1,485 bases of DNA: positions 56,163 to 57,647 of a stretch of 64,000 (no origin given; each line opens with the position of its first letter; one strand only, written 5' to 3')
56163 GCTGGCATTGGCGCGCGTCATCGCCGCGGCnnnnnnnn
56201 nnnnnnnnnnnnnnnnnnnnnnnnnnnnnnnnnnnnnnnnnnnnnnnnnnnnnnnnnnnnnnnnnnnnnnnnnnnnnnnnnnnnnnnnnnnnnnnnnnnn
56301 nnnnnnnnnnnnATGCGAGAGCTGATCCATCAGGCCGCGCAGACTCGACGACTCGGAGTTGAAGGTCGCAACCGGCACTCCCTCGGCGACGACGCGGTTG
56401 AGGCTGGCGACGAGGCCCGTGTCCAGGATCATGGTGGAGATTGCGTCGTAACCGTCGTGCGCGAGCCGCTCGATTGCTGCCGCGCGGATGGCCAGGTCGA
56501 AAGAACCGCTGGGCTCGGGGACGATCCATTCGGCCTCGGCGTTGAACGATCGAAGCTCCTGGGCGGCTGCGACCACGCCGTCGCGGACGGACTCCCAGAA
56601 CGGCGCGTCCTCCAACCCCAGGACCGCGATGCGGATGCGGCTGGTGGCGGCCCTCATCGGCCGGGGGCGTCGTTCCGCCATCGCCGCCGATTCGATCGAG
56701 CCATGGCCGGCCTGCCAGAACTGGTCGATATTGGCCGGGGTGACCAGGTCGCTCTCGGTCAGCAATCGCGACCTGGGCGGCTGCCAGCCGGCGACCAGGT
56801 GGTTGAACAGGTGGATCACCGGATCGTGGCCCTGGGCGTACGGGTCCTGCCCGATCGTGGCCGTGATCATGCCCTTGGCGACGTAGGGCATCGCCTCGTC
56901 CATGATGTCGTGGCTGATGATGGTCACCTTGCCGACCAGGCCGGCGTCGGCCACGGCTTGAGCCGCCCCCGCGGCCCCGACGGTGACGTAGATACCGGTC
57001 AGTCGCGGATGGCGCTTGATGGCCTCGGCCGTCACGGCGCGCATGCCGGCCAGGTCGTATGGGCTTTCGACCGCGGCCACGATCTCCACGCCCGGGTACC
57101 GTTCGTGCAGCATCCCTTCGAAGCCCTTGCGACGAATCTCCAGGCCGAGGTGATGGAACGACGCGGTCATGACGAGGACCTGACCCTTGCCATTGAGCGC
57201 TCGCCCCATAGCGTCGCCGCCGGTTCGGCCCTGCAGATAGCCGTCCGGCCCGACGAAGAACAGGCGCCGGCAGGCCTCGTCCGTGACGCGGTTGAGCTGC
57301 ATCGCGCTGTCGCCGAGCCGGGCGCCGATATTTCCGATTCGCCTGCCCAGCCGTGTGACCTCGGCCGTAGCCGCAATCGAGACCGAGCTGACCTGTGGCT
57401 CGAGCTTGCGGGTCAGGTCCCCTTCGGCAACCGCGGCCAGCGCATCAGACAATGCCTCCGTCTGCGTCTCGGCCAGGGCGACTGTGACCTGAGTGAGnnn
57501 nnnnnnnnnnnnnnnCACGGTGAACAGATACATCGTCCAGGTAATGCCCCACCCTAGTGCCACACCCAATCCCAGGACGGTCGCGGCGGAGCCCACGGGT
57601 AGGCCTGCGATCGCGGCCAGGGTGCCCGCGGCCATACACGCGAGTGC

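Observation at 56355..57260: Chemoreceptor with a circularly permuted, cytoplasmic sugar-binding-protein (PBP type 1) domain inserted between HAMP and the signalling domain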

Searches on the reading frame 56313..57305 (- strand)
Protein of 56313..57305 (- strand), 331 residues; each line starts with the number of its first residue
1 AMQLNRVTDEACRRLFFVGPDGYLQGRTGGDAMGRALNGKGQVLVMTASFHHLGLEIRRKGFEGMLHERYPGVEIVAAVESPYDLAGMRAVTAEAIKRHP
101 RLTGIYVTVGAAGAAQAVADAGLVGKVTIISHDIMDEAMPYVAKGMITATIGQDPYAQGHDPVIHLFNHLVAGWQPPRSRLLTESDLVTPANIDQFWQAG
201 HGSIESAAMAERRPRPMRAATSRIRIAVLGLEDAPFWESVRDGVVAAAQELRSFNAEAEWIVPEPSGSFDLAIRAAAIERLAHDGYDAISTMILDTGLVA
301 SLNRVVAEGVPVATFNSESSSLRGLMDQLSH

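Call 23: search_protein_representatives(protein=window:56313-57305:-)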
Query: 331 residues. Proteins with E-value up to 0.001 (for the whole library): 4113; up to 1e-10: 935; up to 1e-30: 167. The best 150 are listed.
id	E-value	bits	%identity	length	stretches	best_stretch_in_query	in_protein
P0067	3.0e-131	453.9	62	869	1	1-331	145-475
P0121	2.0e-123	428.2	89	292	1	33-247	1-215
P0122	8.2e-99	347.4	52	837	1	1-328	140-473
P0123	2.6e-98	345.7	47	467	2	96-320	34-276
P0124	2.2e-94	332.8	49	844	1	3-326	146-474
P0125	3.7e-90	319.0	49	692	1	3-330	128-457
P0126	4.3e-90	318.7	60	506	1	2-243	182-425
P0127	4.0e-89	315.6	46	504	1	3-327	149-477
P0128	8.9e-89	314.4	47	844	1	3-330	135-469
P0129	9.2e-89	314.4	47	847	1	3-329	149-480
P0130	1.2e-88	314.0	46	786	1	3-330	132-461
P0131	2.0e-88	313.3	49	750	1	2-329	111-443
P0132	4.4e-85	302.3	46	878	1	2-330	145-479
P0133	6.9e-84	298.4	45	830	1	3-329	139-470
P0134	4.1e-82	292.6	43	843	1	5-326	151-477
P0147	2.0e-74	267.3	38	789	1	4-329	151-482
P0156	7.8e-70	252.2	43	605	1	3-325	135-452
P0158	1.0e-67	245.2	41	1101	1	5-328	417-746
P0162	1.1e-66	241.9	40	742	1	3-330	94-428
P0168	1.7e-64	234.6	44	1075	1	3-329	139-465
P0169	1.9e-64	234.5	39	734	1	3-329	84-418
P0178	4.6e-60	220.1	36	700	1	3-329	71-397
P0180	1.5e-59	218.4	34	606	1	3-326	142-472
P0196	9.5e-56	205.9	37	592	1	3-326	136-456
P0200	1.6e-54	201.9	39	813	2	68-327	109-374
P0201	2.3e-54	201.4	34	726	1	3-327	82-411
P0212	2.6e-50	188.1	33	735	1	2-329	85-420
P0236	2.7e-46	174.9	31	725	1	3-330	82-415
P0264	9.0e-37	143.6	27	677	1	3-329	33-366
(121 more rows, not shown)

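Call 37: find_related_loci(query=A4, collection=genome_contigs, flank=6000)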
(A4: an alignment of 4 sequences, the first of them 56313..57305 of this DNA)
Query A4 (331 aa) in genome_contigs; peptide patterns used: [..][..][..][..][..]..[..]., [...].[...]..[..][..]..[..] (x = any residue, [..] = any of these).
159 stretches matched a pattern; 93 encode a relative of the query (tblastn E <= 1e-3); the best 80 are kept; 80 distinct loci.
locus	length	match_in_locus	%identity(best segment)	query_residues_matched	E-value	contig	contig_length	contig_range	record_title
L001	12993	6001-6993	79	1-331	1e-177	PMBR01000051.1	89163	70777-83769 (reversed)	MAG: Chloroflexi bacterium isolate fen_1066 73.20120700_E3M.37_contig_39765, whole genome shotgun sequence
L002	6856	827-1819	74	1-331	4e-169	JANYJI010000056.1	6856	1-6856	MAG: Chloroflexi bacterium isolate GL140_3_metabinner_90 GL140_3_k141_3220431, whole genome shotgun sequence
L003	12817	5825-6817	69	1-331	9e-150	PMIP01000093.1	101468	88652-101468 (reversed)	MAG: Chloroflexi bacterium isolate fen_1051 73.20120600_E3D.26_contig_2301, whole genome shotgun sequence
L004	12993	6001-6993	69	1-331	3e-147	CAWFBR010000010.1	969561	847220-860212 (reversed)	MAG: uncultured Chloroflexia bacterium isolate MFD02416.bin.1.333 genome assembly, contig: contig_6158, whole genome sho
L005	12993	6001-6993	67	1-331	3e-147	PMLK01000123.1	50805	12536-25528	MAG: Chloroflexi bacterium isolate fen_1039 73.20120600_E1D.124_contig_1384, whole genome shotgun sequence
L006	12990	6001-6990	68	1-331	1e-146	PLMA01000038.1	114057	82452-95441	MAG: Chloroflexi bacterium isolate fen_1076 73.20120800_E3S.35_contig_774, whole genome shotgun sequence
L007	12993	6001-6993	66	1-331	1e-146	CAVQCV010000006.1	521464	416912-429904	MAG: uncultured Chloroflexia bacterium isolate MFD02416.bin.1.274 genome assembly, contig: contig_6189, whole genome sho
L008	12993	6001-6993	64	1-331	1e-144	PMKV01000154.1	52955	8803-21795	MAG: Chloroflexi bacterium isolate fen_1042 73.20120600_E1D.47_contig_15872, whole genome shotgun sequence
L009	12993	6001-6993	62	1-331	4e-142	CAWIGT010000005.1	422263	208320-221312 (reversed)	MAG: uncultured Chloroflexia bacterium isolate MFD05502.bin.2.33 genome assembly, contig: contig_39360, whole genome sho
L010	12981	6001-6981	63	1-331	1e-140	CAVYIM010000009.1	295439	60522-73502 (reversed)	MAG: uncultured Chloroflexia bacterium isolate MFD01476.bin.2.191 genome assembly, contig: contig_53255, whole genome sh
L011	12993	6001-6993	71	1-331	8e-157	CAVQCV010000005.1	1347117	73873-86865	MAG: uncultured Chloroflexia bacterium isolate MFD02416.bin.1.274 genome assembly, contig: contig_3080, whole genome sho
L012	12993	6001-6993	62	1-331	1e-131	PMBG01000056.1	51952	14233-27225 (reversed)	MAG: Chloroflexi bacterium isolate fen_1067 73.20120700_E3M.75_contig_25958, whole genome shotgun sequence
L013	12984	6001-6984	58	1-331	3e-127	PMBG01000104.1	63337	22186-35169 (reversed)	MAG: Chloroflexi bacterium isolate fen_1067 73.20120700_E3M.75_contig_11463, whole genome shotgun sequence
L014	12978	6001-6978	58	1-331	8e-126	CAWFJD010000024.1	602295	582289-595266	MAG: uncultured Chloroflexia bacterium isolate MFD01872.bin.2.254 genome assembly, contig: contig_97208, whole genome sh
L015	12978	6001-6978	60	3-326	8e-119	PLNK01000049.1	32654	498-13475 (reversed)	MAG: Chloroflexi bacterium isolate fen_1071 73.20120800_E2D.21_contig_8611, whole genome shotgun sequence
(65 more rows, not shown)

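Call 45: search_protein_families(library=pfam, proteins=[P0200, P0125, P0168, P0158, P0180, P0156, P0196, P0264, P0178, P0236], max_evalue=0.001)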
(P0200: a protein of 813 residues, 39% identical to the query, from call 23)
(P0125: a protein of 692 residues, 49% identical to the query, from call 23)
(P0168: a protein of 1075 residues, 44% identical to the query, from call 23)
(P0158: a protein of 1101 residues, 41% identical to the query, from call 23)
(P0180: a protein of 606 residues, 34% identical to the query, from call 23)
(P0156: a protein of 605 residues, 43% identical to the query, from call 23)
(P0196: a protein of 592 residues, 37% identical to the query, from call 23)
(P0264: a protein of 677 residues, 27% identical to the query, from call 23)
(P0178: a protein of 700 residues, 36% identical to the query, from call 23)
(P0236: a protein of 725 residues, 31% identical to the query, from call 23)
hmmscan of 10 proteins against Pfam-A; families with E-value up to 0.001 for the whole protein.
P0200 (813 aa): 2 families
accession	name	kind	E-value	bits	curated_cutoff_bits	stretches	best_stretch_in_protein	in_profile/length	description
PF07228.17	SpoIIE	-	7.1e-25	88.5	25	1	611-813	2-191/192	Stage II sporulation protein E (SpoIIE)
PF13407.12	Peripla_BP_4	-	3e-23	83.1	35.1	2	105-206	145-247/258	Periplasmic binding protein domain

P0125 (692 aa): 3 families
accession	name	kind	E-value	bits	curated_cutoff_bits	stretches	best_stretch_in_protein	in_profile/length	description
PF00990.26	GGDEF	-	4.1e-41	140.9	23.8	1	474-632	1-160/161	Diguanylate cyclase, GGDEF domain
PF13407.12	Peripla_BP_4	-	1e-30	107.6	35.1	2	136-290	92-247/258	Periplasmic binding protein domain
PF13377.12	Peripla_BP_3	-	4.4e-06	27.3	26.5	1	179-318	25-165/167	Periplasmic binding protein-like domain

P0168 (1075 aa): 6 families
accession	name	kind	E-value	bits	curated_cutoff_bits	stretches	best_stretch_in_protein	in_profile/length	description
PF13407.12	Peripla_BP_4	-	2.9e-38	132.3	35.1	2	149-300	94-247/258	Periplasmic binding protein domain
PF02518.31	HATPase_c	-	3e-26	92.5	26.4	1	584-695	1-109/111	Histidine kinase-, DNA gyrase B-, and HSP90-like ATPase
PF00072.30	Response_reg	-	1.7e-23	83.3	30.2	1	842-952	1-106/111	Response regulator receiver domain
PF12833.13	HTH_18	-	1.9e-23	83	33.6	1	994-1071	1-79/80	Helix-turn-helix domain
PF00165.29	HTH_AraC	-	1.1e-19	70.5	26.6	2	1038-1071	10-42/42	Bacterial regulatory helix-turn-helix proteins, AraC family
PF00512.31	HisKA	-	2.6e-13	50.2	26.9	1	475-538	9-66/66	His Kinase A (phospho-acceptor) domain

P0158 (1101 aa): 4 families
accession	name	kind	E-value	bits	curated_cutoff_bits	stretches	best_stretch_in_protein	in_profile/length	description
PF00015.26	MCPsignal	-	2e-39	135.6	34.6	1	846-1027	4-171/172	Methyl-accepting chemotaxis protein (MCP) signalling domain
PF13407.12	Peripla_BP_4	-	4.2e-34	118.7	35.1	2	421-585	90-255/258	Periplasmic binding protein domain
PF20969.2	MASE11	-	1.1e-11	45.4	27.3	1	16-146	2-131/168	MASE11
PF08447.18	PAS_3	-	0.00044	20.9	25.6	1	228-309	2-83/89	PAS fold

P0180 (606 aa): 2 families
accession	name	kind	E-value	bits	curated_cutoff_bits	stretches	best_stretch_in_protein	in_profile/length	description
PF13407.12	Peripla_BP_4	-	4.5e-40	138.3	35.1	2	144-311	87-254/258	Periplasmic binding protein domain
PF00532.27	Peripla_BP_1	-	0.00026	21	22.2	1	180-270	123-209/281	Periplasmic binding proteins and sugar binding domain of LacI family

P0156 (605 aa): 4 families
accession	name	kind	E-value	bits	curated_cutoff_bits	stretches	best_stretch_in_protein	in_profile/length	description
PF13407.12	Peripla_BP_4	-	1.3e-29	104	35.1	1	141-302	90-252/258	Periplasmic binding protein domain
PF12833.13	HTH_18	-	6e-20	71.8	33.6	1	522-598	2-79/80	Helix-turn-helix domain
PF00165.29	HTH_AraC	-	1.3e-15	57.5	26.6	1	561-596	2-40/42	Bacterial regulatory helix-turn-helix proteins, AraC family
PF07332.16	Phage_holin_3_6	-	0.00036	21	28.4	1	16-82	47-113/116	Putative Actinobacterial Holin-X, holin superfamily III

P0196 (592 aa): 4 families
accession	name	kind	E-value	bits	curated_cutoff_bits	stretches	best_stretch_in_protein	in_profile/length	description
PF13407.12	Peripla_BP_4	-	5.4e-27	95.4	35.1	1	145-306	93-254/258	Periplasmic binding protein domain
PF12833.13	HTH_18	-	1.1e-21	77.3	33.6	1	512-589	2-80/80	Helix-turn-helix domain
PF00165.29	HTH_AraC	-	1.2e-21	76.7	26.6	2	551-586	2-40/42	Bacterial regulatory helix-turn-helix proteins, AraC family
PF13560.12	HTH_31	-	8.7e-06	26.4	27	0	505-537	14-47/64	Helix-turn-helix domain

P0264 (677 aa): 3 families
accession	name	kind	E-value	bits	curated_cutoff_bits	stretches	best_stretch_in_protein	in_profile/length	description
PF00015.26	MCPsignal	-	6.7e-31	107.9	34.6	1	468-619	15-169/172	Methyl-accepting chemotaxis protein (MCP) signalling domain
PF13407.12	Peripla_BP_4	-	6.6e-29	101.7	35.1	2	41-203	92-254/258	Periplasmic binding protein domain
PF04108.17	ATG17_like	-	0.00096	19.2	43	1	526-661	124-238/355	Autophagy protein ATG17-like domain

P0178 (700 aa): 2 families
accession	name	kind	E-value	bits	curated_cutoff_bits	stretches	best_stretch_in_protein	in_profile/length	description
PF13407.12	Peripla_BP_4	-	6.5e-38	131.2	35.1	2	77-234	90-248/258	Periplasmic binding protein domain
PF00015.26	MCPsignal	-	1.7e-27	96.8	34.6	1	474-652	7-171/172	Methyl-accepting chemotaxis protein (MCP) signalling domain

P0236 (725 aa): 2 families
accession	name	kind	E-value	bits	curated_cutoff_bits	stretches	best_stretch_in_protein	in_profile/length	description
PF13407.12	Peripla_BP_4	-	8.2e-33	114.5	35.1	2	89-246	91-247/258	Periplasmic binding protein domain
PF00015.26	MCPsignal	-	8.3e-24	84.8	34.6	1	522-644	21-143/172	Methyl-accepting chemotaxis protein (MCP) signalling domain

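Call 54: predict_structure(alignment_id=A5)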
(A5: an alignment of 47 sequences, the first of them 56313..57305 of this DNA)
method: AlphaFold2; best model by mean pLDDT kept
length: 331 residues; sequences in the alignment: 47
mean_pLDDT: 89.3   pTM: 0.86
mean pLDDT of the five models: 89.3, 87.5, 86.7, 86.7, 84.9
residues with pLDDT >= 90: 220; 70-90: 86; 50-70: 9; < 50: 16
segments of 3 or more residues with pLDDT < 50: 1-8, 320-323, 328-331
pLDDT, mean of each block of 10 residues (from residue 1): 43 86 91 98 94 83 96 97 90 97 95 96 97 90 96 90 98 91 88 89 77 93 98 87 96 98 94 97 98 84 95 79 49 36
secondary structure, 60 per line:
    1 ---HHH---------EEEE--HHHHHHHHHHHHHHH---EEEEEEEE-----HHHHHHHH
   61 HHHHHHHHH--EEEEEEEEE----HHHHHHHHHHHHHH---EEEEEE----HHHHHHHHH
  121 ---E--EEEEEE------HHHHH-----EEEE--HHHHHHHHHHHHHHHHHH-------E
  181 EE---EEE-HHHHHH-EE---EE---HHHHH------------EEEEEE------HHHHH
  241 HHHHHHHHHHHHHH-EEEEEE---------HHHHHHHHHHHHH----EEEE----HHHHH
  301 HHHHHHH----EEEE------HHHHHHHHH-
elements in order: E16-19 H22-36 E40-47 H53-69 E72-80 H85-98 E102-107 H112-120 E127-132 H139-143 E149-152 H155-172 E180-182 E186-188 H190-195 H207-211 E224-229 H236-254 E256-261 H271-283 E288-291 H296-307 E312-315 H322-330

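Call 58: fold_search(model_id=the predicted structure, library=pdb)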
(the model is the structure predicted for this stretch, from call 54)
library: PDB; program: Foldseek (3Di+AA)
matches with E <= 10: 1772; with E <= 0.001: 323
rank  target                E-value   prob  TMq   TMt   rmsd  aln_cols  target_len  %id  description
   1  2h3h_A                1.3e-11  1.00  0.49  0.52   3.1       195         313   30  Crystal structure of the liganded form of Thermotoga maritima glucose binding protein (released 2007-05-22)
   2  5er3                  1.7e-11  1.00  0.51  0.52   4.9       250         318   19  Crystal structure of ABC transporter system solute-binding protein from Rhodopirellula baltica SH 1 (released 2015-11-25)
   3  6guq                  2.0e-11  1.00  0.51  0.60   1.9       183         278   29  Crystal structure of GanP, a glucose-galactose binding protein from Geobacillus stearothermophilus, in complex with gluc (released 2019-07-03)
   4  4rxt                  2.7e-11  1.00  0.50  0.56   2.1       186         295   27  Crystal structure of carbohydrate transporter solute binding protein Arad_9553 from Agrobacterium Radiobacter, Target EF (released 2014-12-24)
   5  6gq0                  3.3e-11  1.00  0.51  0.60   1.8       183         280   29  Crystal structure of GanP, a glucose-galactose binding protein from Geobacillus stearothermophilus (released 2019-06-19)
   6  2h3h_B                3.9e-11  1.00  0.48  0.52   4.2       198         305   31  Crystal structure of the liganded form of Thermotoga maritima glucose binding protein (released 2007-05-22)
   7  6gt9_A                6.8e-11  1.00  0.51  0.59   2.0       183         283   30  Crystal structure of GanP, a glucose-galactose binding protein from Geobacillus stearothermophilus, in complex with ga (released 2019-06-26)
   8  6sw4_A                8.5e-11  1.00  0.48  0.54   3.7       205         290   26  The structure of AraP, an arabinose binding protein from Geobacillus stearothermophilus (released 2020-10-14)
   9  2qvc_A                1.1e-10  1.00  0.49  0.53   3.2       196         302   30  Crystal structure of a periplasmic sugar ABC transporter from Thermotoga maritima (released 2007-08-28)
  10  5hqj                  1.5e-10  1.00  0.52  0.60   2.2       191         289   25  Crystal structure of ABC transporter Solute Binding Protein B1G1H7 from Burkholderia graminis C4D1M, target EFI-511179,  (released 2016-03-02)
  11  2ioy_A                2.1e-10  1.00  0.46  0.55   2.8       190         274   22  Crystal structure of Thermoanaerobacter tengcongensis ribose binding protein (released 2007-03-20)
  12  5dte_D                2.6e-10  1.00  0.51  0.60   2.0       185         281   25  Crystal Structure of an ABC transporter periplasmic solute binding protein (IPR025997) from Actinobacillus succinogene (released 2015-10-07)
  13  5dkv_B                2.6e-10  1.00  0.49  0.54   1.9       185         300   22  Crystal Structure of an ABC transporter Solute Binding Protein from Agrobacterium vitis(Avis_5339, TARGET EFI-511225)  (released 2015-09-30)
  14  4ry0                  2.6e-10  1.00  0.50  0.58   2.2       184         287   18  Crystal structure of ribose transporter solute binding protein RHE_PF00037 from Rhizobium etli CFN 42, TARGET EFI-511357 (released 2014-12-24)
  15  6sw4_B                3.3e-10  1.00  0.50  0.55   3.3       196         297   26  The structure of AraP, an arabinose binding protein from Geobacillus stearothermophilus (released 2020-10-14)
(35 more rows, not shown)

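Call 65: list_cluster_members(proteins=[P0236, P0178, P0264, P0201, P0212, P0169, P0162, P0147, P0125, P0168])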
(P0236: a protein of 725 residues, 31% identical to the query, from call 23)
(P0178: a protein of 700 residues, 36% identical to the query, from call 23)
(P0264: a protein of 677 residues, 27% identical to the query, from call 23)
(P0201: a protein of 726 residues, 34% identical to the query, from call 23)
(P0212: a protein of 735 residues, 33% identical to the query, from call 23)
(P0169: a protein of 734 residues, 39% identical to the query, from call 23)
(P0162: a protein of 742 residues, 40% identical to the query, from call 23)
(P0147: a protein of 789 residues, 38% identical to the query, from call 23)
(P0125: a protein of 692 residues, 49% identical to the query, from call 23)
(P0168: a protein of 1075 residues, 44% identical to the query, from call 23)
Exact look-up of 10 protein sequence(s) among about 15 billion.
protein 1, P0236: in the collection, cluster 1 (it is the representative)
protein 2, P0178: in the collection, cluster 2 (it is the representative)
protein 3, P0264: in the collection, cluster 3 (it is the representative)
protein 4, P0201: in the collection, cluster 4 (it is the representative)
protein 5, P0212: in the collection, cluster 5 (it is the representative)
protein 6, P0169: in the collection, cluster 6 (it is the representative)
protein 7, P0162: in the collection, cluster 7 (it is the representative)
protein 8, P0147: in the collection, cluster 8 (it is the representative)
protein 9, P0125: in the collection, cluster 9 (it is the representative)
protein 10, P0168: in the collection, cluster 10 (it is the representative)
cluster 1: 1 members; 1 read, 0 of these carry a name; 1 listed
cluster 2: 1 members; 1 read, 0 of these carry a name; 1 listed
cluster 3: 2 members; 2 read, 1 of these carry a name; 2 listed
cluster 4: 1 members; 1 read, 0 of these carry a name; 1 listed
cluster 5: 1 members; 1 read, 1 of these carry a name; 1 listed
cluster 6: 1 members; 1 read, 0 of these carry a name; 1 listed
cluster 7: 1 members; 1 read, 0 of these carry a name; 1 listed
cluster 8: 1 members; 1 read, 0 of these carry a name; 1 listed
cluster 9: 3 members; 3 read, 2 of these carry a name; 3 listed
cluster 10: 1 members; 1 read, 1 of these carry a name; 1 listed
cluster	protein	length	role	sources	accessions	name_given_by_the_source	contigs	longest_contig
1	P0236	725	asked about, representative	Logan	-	-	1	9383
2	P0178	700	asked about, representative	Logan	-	-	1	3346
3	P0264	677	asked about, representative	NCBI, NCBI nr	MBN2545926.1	MAG: substrate-binding domain-containing protein [Spirochaetes bacterium] | substrate-binding domain-containing protein [Spirochaetota bacterium]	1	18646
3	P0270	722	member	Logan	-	-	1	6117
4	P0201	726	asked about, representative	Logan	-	-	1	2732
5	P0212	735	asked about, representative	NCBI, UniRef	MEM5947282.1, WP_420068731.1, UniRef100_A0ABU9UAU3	methyl-accepting chemotaxis protein [Spirochaetia bacterium 38H-sp] | Methyl-accepting chemotaxis protein n=1 Tax=Rarispira pelagica TaxID=3141764 ...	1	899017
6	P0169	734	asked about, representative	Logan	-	-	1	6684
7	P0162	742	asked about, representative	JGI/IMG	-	-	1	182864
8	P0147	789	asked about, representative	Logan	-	-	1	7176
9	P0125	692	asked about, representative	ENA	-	-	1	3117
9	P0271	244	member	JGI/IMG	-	diguanylate cyclase (GGDEF)-like protein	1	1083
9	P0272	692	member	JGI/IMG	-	diguanylate cyclase (GGDEF)-like protein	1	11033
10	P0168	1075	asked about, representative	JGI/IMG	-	signal transduction histidine kinase/DNA-binding response OmpR family regulator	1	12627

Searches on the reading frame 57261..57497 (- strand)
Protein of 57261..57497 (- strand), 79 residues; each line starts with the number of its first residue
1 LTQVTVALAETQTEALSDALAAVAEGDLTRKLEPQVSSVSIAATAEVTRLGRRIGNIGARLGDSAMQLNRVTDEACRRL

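Call 7: search_protein_families(library=pfam, proteins=[window:57261-57497:-], max_evalue=10)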
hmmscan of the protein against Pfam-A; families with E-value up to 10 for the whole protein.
seq(79 aa): 2 families
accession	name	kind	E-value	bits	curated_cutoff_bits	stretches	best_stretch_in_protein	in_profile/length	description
PF00672.30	HAMP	-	0.034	14.9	25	1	15-47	12-37/53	HAMP domain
PF08287.16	DASH_Spc19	-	0.096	13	26.3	1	24-71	53-100/155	Spc19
